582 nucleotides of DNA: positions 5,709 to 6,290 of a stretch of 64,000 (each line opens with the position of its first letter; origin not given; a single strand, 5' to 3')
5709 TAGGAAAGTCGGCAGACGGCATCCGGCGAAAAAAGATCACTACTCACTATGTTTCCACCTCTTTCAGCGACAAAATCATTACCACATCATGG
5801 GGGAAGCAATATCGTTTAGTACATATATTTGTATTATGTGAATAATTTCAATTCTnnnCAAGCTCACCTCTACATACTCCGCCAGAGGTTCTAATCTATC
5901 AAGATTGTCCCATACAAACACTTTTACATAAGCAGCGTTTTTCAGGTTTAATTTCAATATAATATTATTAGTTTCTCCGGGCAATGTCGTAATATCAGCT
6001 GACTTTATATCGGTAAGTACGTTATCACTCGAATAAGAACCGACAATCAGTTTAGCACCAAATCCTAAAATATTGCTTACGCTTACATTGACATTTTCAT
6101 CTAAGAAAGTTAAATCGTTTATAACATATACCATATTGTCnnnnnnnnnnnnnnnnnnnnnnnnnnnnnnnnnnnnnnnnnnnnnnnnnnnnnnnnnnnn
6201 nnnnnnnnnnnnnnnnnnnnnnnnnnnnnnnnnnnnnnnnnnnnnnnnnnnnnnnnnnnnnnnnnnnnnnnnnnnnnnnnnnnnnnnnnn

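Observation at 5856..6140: Shared ~90-aa C-terminal domain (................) on all three LRR proteins: possible unrecognised surface-sorting or anchoring module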

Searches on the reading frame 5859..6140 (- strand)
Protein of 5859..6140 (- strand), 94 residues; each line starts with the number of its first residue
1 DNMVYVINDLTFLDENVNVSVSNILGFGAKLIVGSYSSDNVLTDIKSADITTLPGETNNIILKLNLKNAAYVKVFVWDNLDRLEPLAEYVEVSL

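Call 4: search_protein_families(library=pfam, proteins=[window:5859-6140:-], max_evalue=10)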
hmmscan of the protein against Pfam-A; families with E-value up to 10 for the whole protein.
seq(94 aa): 1 family
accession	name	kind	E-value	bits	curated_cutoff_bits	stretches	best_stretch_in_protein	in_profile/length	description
PF10738.15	Lpp-LpqN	-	0.12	12.2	22.4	1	16-67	98-151/174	Probable lipoprotein LpqN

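Call 9: search_protein_families(library=ncbifam, proteins=[window:5859-6140:-], max_evalue=1)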
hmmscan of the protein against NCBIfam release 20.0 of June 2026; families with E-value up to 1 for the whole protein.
seq(94 aa): 0 families

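Call 10: find_homologous_proteins(query=window:5859-6140:-, max_evalue=0.01)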
Query seq(94 aa): 3 candidates shared short words with the query, none scored E <= 0.01.

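Call 13: find_homologous_proteins(query=A1, max_evalue=10)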
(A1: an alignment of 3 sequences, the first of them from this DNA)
Query A1 (3 sequences): 696 candidates shared short words with the query, none scored E <= 10.

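Call 48: predict_structure(alignment_id=A6)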
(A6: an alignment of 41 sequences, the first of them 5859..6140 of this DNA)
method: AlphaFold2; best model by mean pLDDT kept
length: 94 residues; sequences in the alignment: 41
mean_pLDDT: 95.9   pTM: 0.85
mean pLDDT of the five models: 95.9, 95.5, 95.4, 94.9, 94.7
residues with pLDDT >= 90: 86; 70-90: 7; 50-70: 1; < 50: 0
segments of 3 or more residues with pLDDT < 50: none
pLDDT, mean of each block of 10 residues (from residue 1): 92 96 95 98 98 97 97 95 94 96
secondary structure, 60 per line:
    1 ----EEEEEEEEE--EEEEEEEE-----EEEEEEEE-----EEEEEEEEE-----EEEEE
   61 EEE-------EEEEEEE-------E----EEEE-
elements in order: E5-13 E16-23 E29-36 E42-50 E56-63 E71-77 E90-93
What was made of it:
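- AF2 with 41 sequences gives pLDDT 95.9 and seven strands (call 48).
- Tried and rejected: It was superseded by the 41-sequence model (call 48).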

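Call 50: fold_search(model_id=the predicted structure, library=pdb)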
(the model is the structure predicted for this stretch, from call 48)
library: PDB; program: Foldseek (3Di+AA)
matches with E <= 10: 1361; with E <= 0.001: 0
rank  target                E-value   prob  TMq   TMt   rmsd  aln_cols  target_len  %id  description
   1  7pjj                  2.7e-03  1.00  0.46  0.08   6.2       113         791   14  Structure of the Family-3 Glycosyl Hydrolase BcpE2 from Streptomyces scabies (released 2022-07-13)
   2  8wae_B                3.2e-03  1.00  0.56  0.51   3.8       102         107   20  Crystal structure of a novel porphyran-binding carbohydrate binding module (released 2024-09-11)
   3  8wae_A                5.8e-03  1.00  0.56  0.51   3.7       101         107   21  Crystal structure of a novel porphyran-binding carbohydrate binding module (released 2024-09-11)
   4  8idz_A                5.8e-03  1.00  0.44  0.10   5.7       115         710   17  Beta-glucosidase BglPcC1 (released 2024-02-21)
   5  8ges_B                8.2e-03  1.00  0.46  0.10   6.3       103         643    9  R. hominis 2 beta-glucuronidase bound to UNC10201652-glucuronide (released 2024-02-14)
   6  3ac0_B                8.2e-03  1.00  0.46  0.08   5.4       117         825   18  Crystal structure of Beta-glucosidase from Kluyveromyces marxianus in complex with glucose (released 2010-08-11)
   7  6ed1_A                9.9e-03  1.00  0.68  0.09   2.7        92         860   15  Bacteroides dorei Beta-glucuronidase (released 2019-02-13)
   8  6mvg_A                1.1e-02  1.00  0.46  0.10   6.1       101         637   13  Crystal structure of FMN-binding beta-glucuronidase from Ruminococcus gnavus (released 2019-01-30)
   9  4p94_B                1.3e-02  1.00  0.54  0.41   6.2       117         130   12  The crystal structure of the soluble domain of Sulfolobus acidocaldarius FlaF (residues 35-164) (released 2015-04-22)
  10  6eca_A                1.3e-02  1.00  0.40  0.10   6.1        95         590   12  Lactobacillus rhamnosus Beta-glucuronidase (released 2019-02-13)
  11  3bga_A                1.4e-02  1.00  0.66  0.07   5.9       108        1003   10  Crystal structure of beta-galactosidase from Bacteroides thetaiotaomicron VPI-5482 (released 2007-12-11)
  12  6mvg_C                1.5e-02  1.00  0.46  0.10   6.1       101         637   13  Crystal structure of FMN-binding beta-glucuronidase from Ruminococcus gnavus (released 2019-01-30)
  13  8fk7_A                1.5e-02  1.00  0.54  0.41   4.5        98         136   17  Structure of the Pyrobaculum calidifontis flagellar-like archaeal type IV pilus (released 2023-06-28)
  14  3bga_B                1.7e-02  1.00  0.71  0.08   5.2       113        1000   10  Crystal structure of beta-galactosidase from Bacteroides thetaiotaomicron VPI-5482 (released 2007-12-11)
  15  6jz3_B                1.7e-02  0.99  0.36  0.10   6.4        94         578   11  b-glucuronidase from Ruminococcus gnavus in complex with uronic deoxynojirimycin (released 2020-05-13)
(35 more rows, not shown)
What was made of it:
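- Closest known: Ig-like or Fn3-like accessory domains of GH2 and GH3 enzymes, and small beta-sandwich CBMs. Same: They are the best Foldseek neighbours of the high-confidence model: 7pjj GH3 at E 2.7e-3, 8wae with TM 0.56, and 6ed1 and 3bga GH2 with TM 0.68-0.71 (call 50).
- One of the best fold neighbours is a porphyran-binding CBM (8wae, TM 0.56/0.51, E 3e-3, call 50). The fold match is weak and generic (call 50). Best structural neighbours are the non-catalytic Ig-like domains of GH2 and GH3 enzymes (call 50).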

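Call 52: fold_search(model_id=the predicted structure, library=viral)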
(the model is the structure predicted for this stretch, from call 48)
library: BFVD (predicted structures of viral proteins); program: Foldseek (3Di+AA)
matches with E <= 10: 1147; with E <= 0.001: 0
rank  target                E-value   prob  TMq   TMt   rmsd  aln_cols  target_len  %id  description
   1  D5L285                4.2e-03  1.00  0.41  0.16   5.8       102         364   19  Uncharacterized protein [uncultured virus]
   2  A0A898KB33            7.5e-03  1.00  0.55  0.32   4.5        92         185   13  Uncharacterized protein [Haloarcula virus Hardyhisp2]
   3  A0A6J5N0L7            1.2e-02  1.00  0.56  0.40   5.0       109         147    9  Uncharacterized protein [uncultured Caudovirales phage]
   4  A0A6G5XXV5            1.8e-02  1.00  0.62  0.08   4.3       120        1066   11  (no name in the UniProt tables at hand)
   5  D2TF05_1              1.9e-02  1.00  0.51  0.07   4.4        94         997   14  (no name in the UniProt tables at hand)
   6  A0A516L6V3            2.2e-02  1.00  0.50  0.17   5.3        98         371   16  (no name in the UniProt tables at hand)
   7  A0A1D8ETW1            2.3e-02  1.00  0.59  0.53   4.0        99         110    9  Uncharacterized protein [Propionibacterium phage E1]
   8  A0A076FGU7            2.7e-02  1.00  0.68  0.09   3.5       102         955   16  Uncharacterized protein [Aureococcus anophagefferens virus]
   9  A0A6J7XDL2            2.7e-02  1.00  0.60  0.17   3.5        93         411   17  Uncharacterized protein [uncultured Caudovirales phage]
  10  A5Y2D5                2.7e-02  1.00  0.57  0.10   4.5       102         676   19  (no name in the UniProt tables at hand)
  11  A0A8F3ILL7            3.0e-02  1.00  0.54  0.37   4.5       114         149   12  (no name in the UniProt tables at hand)
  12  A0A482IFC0            3.1e-02  1.00  0.49  0.39   5.2        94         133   13  (no name in the UniProt tables at hand)
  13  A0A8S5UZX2            3.6e-02  1.00  0.58  0.23   3.7        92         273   13  Zinc-ribbon domain protein [Siphoviridae sp. ctBeL15]
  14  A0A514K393            4.2e-02  1.00  0.61  0.11   3.3        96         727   12  Uncharacterized protein [Nitrosopumilus spindle-shaped virus]
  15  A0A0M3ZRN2            4.2e-02  1.00  0.56  0.37   5.1       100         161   12  Interleukin binding protein [Turkeypox virus]
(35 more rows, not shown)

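Call 54: search_protein_families(library=pfam, alignment_id=A6, max_evalue=10)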
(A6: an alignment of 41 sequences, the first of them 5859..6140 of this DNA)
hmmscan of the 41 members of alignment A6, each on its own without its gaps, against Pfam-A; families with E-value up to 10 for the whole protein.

A. member 1, window:5859-6140:- (94 aa): 1 family
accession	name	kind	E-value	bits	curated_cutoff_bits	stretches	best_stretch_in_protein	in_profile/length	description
PF10738.15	Lpp-LpqN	-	0.12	12.2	22.4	1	16-67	98-151/174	Probable lipoprotein LpqN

B. families by the number of members that match (of 41 scanned): 45 families (the first 25 are shown)
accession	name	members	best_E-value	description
PF24318.1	DUF7490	2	0.04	Domain of unknown function (DUF7490)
PF13860.13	FlgD_ig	2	0.043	FlgD Ig-like domain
PF07705.17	CARDB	1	1.7e-07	CARDB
PF09907.15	HigB_toxin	1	0.0026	HigB_toxin, RelE-like toxic component of a toxin-antitoxin system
PF17786.7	Mannosidase_ig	1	0.0059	Mannosidase Ig/CBM-like domain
PF20505.3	DUF6731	1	0.015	Family of unknown function (DUF6731)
PF18705.7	DUF5643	1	0.021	Family of unknown function (DUF5643)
PF02258.22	SLT_beta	1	0.023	Shiga-like toxin beta subunit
PF21637.2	DUF6856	1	0.026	Family of unknown function (DUF6856)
PF07752.16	S-layer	1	0.029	S-layer protein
PF20622.4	Big_15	1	0.032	Bacterial Ig domain (Big_16)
PF23619.1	Ig_VWA7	1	0.034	VWA7 Ig-like domain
PF05695.17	Ycf2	1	0.043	Ycf2 family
PF10049.14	DUF2283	1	0.046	Protein of unknown function (DUF2283)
PF07244.20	POTRA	1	0.058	Surface antigen variable number repeat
PF18962.6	Por_Secre_tail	1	0.088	Secretion system C-terminal sorting domain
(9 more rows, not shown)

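Call 56: search_solved_structures(query=A6, max_evalue=10, show_alignments=3)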
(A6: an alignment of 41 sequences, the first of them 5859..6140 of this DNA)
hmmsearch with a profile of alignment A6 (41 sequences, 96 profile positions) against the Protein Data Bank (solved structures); distinct sequences matched with E-value up to 10: 6.
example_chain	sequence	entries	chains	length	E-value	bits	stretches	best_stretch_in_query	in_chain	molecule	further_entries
8pjx_A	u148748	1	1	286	1.1e-08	38.1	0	31-64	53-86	SAKe6FR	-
22tu_DH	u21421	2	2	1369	0.54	13.4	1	12-56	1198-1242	ATP-dependent RNA helicase DHX29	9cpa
8a5r_AAA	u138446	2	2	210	1.4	12.1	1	30-64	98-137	Light-activated DNA-binding protein EL222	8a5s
2pvs_A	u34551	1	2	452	1.6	11.9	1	17-79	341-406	Pancreatic lipase-related protein 2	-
2oxe_A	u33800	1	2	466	1.8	11.8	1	17-79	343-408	Pancreatic lipase-related protein 2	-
3p7n_A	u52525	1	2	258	1.9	11.6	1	30-64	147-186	Sensor histidine kinase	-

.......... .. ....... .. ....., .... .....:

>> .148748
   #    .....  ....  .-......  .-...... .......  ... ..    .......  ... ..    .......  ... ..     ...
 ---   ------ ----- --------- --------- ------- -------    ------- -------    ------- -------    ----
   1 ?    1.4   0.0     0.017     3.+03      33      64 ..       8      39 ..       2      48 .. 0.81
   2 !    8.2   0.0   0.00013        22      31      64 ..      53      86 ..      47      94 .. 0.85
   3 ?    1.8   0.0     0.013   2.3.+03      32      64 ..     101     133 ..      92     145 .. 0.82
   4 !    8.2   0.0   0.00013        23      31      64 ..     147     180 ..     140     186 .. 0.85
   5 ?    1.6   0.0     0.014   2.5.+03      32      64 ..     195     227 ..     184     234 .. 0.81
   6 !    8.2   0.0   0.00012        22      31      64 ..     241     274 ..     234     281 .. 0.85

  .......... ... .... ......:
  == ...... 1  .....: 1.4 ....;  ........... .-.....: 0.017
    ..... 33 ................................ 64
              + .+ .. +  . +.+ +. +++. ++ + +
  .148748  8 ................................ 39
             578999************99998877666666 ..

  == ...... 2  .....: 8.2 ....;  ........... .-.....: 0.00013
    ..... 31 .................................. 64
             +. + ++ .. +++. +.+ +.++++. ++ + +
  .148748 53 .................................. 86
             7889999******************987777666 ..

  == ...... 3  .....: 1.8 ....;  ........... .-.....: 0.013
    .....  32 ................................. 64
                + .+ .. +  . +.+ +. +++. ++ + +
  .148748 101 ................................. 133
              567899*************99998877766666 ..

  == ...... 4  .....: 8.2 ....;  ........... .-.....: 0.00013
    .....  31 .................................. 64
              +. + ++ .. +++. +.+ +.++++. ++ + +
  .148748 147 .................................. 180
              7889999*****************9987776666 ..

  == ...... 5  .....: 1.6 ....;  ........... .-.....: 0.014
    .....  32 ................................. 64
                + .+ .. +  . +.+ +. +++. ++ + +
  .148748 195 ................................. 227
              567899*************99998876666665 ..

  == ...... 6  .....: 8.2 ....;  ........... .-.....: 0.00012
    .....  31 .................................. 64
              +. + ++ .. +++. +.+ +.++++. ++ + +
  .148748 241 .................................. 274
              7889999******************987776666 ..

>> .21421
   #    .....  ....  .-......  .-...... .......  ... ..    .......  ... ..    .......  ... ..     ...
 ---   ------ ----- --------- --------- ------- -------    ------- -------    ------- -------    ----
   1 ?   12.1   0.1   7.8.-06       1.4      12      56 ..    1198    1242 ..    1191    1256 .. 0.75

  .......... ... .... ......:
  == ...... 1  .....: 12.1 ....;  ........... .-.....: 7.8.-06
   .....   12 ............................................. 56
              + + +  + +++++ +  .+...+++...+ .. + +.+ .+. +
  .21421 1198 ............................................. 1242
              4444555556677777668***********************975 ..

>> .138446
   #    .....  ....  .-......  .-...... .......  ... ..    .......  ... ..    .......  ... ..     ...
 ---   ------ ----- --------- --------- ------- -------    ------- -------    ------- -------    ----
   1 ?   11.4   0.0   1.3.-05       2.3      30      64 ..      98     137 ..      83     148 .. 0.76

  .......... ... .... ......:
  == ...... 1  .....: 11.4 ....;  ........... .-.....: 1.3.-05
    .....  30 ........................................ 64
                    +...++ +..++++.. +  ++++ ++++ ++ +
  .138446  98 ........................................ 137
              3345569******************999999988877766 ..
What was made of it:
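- Tried and rejected: With the 41-sequence profile the only hit was a spurious summed match to a designed Kelch-like repeat protein (call 56).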
